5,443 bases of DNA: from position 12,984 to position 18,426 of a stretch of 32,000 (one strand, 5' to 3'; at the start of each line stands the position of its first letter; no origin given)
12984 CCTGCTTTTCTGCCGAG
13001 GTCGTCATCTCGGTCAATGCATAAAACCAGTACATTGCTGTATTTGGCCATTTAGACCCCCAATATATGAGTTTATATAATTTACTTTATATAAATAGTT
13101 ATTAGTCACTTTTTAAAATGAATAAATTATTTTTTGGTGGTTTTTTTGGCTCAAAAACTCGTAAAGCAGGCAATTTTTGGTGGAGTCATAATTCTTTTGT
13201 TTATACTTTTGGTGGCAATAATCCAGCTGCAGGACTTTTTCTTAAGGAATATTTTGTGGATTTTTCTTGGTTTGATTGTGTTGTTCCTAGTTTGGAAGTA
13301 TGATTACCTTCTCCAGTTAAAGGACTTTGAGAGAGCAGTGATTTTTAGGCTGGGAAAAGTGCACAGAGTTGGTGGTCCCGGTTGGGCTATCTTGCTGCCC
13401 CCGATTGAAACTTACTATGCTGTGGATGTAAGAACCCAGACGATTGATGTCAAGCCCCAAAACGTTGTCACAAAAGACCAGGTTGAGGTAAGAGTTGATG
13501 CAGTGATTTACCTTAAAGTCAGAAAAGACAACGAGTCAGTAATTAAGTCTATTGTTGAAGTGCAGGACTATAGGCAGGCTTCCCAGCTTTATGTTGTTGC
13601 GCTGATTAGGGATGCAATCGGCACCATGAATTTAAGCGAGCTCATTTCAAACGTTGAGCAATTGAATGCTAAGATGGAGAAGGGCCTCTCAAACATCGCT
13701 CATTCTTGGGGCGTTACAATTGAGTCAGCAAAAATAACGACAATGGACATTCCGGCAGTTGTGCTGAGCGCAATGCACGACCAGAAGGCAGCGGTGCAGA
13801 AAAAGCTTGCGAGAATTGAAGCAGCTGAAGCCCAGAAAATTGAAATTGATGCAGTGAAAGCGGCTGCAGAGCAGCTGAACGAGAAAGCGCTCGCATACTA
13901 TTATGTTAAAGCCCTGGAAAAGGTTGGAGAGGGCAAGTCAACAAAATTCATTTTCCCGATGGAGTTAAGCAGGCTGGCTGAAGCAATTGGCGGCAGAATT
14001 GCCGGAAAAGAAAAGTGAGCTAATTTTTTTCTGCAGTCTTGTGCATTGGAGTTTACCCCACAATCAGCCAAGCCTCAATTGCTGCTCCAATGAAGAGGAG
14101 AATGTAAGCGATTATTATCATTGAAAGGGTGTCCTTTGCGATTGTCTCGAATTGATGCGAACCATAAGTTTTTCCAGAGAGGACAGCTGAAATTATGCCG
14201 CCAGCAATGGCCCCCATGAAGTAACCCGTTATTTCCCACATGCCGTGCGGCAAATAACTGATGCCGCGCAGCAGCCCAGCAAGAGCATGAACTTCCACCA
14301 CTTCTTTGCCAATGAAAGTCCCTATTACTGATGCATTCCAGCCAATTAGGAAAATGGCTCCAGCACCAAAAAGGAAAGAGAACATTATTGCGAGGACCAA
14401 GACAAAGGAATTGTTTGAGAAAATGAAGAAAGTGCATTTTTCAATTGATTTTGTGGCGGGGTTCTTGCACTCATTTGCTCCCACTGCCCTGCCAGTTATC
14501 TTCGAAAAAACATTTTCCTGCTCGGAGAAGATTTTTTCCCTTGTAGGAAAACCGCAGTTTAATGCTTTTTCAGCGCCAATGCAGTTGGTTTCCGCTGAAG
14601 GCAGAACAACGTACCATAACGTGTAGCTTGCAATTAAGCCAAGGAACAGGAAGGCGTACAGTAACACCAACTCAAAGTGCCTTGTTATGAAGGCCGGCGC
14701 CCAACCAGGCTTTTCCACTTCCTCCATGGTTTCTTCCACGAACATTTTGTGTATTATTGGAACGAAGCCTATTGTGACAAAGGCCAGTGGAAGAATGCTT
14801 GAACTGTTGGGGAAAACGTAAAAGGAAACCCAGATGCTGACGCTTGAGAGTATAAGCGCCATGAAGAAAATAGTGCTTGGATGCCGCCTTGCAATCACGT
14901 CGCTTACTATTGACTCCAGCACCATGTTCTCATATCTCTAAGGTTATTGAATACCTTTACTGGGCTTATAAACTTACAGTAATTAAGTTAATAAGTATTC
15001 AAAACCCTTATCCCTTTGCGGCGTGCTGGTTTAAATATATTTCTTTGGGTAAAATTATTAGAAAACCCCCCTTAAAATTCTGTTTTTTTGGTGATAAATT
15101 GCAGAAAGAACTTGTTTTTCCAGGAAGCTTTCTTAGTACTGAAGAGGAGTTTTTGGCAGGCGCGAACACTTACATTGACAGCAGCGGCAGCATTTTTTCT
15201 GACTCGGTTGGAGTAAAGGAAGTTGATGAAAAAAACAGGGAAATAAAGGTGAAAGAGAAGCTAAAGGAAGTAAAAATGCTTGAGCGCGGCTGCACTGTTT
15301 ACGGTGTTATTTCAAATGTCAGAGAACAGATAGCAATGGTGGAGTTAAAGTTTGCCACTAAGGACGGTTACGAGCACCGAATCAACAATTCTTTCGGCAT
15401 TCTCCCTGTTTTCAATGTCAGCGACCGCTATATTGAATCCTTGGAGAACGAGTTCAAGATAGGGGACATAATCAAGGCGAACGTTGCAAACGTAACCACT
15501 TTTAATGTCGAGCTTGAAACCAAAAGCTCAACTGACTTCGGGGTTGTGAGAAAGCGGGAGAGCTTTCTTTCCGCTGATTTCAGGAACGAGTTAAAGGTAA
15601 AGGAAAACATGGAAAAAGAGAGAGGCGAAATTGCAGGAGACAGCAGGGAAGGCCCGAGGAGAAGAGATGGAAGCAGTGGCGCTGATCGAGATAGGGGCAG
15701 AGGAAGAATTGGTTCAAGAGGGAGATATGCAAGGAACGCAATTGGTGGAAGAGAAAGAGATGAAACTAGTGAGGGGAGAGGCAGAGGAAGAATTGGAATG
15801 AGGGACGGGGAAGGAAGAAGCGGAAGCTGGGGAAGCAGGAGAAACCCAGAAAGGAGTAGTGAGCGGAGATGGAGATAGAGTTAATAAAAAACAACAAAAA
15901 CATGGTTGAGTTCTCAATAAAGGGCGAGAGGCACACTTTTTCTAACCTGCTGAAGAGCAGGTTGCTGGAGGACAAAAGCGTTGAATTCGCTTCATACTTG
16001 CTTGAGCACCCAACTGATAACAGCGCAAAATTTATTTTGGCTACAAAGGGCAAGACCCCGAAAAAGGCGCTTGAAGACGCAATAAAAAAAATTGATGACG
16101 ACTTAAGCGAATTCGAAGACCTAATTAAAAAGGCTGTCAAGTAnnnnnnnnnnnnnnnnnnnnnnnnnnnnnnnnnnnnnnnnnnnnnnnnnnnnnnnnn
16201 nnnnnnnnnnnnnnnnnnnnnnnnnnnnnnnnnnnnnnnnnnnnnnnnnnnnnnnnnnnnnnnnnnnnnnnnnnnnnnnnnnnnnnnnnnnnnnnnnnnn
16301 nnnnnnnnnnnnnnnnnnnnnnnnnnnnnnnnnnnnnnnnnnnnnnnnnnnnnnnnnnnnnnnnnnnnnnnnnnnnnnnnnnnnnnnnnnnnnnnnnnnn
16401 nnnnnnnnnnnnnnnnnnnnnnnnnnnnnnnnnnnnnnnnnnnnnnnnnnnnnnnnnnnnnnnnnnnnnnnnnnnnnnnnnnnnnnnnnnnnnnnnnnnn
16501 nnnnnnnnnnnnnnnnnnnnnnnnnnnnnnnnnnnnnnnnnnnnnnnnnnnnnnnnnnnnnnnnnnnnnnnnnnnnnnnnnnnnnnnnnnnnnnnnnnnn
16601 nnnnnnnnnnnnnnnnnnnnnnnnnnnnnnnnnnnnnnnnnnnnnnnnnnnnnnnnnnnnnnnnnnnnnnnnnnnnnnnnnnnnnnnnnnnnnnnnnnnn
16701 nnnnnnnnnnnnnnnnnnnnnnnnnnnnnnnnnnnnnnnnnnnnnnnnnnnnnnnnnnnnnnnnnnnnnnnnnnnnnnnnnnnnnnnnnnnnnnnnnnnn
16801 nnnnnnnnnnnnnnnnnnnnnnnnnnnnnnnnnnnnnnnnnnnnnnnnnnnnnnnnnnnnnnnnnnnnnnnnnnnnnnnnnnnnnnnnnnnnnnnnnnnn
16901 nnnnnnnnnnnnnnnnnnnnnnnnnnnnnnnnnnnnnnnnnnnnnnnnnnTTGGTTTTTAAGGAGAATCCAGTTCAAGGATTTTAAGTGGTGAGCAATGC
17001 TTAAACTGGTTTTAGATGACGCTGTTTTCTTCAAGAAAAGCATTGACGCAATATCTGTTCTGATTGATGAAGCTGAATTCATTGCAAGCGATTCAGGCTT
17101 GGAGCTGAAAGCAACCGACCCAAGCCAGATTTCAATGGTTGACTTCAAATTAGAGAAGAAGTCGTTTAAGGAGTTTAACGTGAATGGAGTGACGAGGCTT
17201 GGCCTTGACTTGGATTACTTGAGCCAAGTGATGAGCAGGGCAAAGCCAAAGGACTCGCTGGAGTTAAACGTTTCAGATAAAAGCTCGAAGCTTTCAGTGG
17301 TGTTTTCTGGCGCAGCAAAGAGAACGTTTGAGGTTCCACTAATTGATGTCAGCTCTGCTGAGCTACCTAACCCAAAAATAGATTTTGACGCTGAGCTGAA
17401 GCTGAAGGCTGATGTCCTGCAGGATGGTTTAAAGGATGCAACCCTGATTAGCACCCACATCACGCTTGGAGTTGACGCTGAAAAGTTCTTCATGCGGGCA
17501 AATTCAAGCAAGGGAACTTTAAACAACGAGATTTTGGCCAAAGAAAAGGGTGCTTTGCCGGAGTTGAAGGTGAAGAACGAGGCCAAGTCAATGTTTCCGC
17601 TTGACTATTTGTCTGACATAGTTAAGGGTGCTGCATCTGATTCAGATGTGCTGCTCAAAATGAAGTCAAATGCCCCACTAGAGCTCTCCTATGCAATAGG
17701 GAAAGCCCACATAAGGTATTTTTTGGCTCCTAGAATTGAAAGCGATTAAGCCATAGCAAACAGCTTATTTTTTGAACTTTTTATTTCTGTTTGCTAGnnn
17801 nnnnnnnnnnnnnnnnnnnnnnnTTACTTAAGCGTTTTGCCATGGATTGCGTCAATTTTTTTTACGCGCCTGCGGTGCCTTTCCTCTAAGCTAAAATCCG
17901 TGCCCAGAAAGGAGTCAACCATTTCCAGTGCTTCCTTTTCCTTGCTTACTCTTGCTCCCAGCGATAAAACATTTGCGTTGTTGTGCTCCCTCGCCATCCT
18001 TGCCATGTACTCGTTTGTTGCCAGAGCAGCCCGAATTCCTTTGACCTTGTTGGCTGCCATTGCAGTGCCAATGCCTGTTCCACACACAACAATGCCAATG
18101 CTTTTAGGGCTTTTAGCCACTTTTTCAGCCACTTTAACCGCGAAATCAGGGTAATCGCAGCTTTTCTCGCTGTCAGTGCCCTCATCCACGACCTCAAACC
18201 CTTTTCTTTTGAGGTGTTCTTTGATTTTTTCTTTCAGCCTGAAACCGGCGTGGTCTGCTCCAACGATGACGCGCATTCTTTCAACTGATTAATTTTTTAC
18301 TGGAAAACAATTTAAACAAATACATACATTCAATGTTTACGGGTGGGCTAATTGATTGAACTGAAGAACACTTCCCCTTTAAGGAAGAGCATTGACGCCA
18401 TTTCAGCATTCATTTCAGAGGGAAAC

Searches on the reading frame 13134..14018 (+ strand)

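Call 14: search_protein_families(library=pfam, proteins=[window:13134-14018:+], max_evalue=0.01)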
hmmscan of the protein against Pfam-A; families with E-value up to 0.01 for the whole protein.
window:13134-14018:+ (294 aa): 2 families
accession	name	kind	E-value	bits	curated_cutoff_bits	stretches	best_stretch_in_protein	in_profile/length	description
PF01145.31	Band_7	-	1.6e-36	126.5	23.6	1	66-235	7-176/176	SPFH domain / Band 7 family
PF07749.17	ERp29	-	0.0081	17.4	24.3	1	228-292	16-80/95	Endoplasmic reticulum protein ERp29, C-terminal domain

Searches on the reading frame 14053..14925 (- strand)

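Call 14: search_protein_families(library=pfam, proteins=[window:14053-14925:-], max_evalue=0.01)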
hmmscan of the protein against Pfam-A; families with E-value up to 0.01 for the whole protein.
window:14053-14925:- (290 aa): 1 family
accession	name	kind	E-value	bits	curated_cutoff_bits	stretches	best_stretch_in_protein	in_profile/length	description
PF01944.22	SpoIIM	-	1.2e-11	45.3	26.9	1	103-286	12-160/163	Stage II sporulation protein M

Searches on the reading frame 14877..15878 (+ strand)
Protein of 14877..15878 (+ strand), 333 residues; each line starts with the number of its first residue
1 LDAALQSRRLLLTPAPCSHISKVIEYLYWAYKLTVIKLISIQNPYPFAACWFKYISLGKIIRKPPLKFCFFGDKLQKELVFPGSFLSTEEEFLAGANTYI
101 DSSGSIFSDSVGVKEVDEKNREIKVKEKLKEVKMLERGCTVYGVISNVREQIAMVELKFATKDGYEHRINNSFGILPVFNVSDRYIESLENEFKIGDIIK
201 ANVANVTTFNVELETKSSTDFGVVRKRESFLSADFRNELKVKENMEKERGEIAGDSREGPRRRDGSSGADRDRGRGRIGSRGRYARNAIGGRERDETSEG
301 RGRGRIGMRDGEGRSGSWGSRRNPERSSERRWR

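Call 13: search_protein_families(library=pfam, proteins=[window:14877-15878:+], max_evalue=0.01)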
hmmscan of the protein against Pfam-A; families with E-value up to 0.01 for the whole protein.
window:14877-15878:+ (333 aa): 2 families
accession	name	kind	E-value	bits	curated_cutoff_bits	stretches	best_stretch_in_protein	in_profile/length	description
PF14382.12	ECR1_N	-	4.5e-06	26.8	27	1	79-117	1-38/38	Exosome complex exonuclease RRP4 N-terminal region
PF22625.2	ECR1_N_2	-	0.0059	16.8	27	0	78-120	2-44/51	Exosome RNA binding protein RRP4 N-terminal domain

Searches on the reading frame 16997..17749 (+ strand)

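Call 13: search_protein_families(library=pfam, proteins=[window:16997-17749:+], max_evalue=0.01)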
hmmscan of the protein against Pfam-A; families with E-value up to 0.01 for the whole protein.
window:16997-17749:+ (250 aa): 4 families
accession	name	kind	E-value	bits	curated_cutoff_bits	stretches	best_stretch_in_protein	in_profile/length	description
PF00705.23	PCNA_N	-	1e-16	61.2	20.3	1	1-109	1-109/127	Proliferating cell nuclear antigen, N-terminal domain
PF02747.20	PCNA_C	-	5.7e-08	33.4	23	1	126-245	3-127/128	Proliferating cell nuclear antigen, C-terminal domain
PF03531.20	SSrecog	-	0.0049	17.3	22.2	0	100-136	13-48/69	Structure-specific recognition protein (SSRP1)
PF04139.18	Rad9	-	0.0092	15.9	25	0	12-170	1-170/253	Rad9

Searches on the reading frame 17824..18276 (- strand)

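Call 13: search_protein_families(library=pfam, proteins=[window:17824-18276:-], max_evalue=0.01)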
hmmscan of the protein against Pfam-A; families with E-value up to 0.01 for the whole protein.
window:17824-18276:- (150 aa): 3 families
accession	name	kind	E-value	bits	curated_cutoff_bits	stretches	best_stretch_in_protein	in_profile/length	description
PF02502.23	LacAB_rpiB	-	8.6e-60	201.1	24.7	1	3-141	1-138/138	Ribose/Galactose Isomerase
PF02302.22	PTS_IIB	-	0.00062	20.8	23.6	0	62-85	3-27/90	PTS system, Lactose/Cellobiose specific IIB subunit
PF18860.6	AbiJ_NTD3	-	0.0057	16.5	32.5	1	13-60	105-149/167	AbiJ N-terminal domain 3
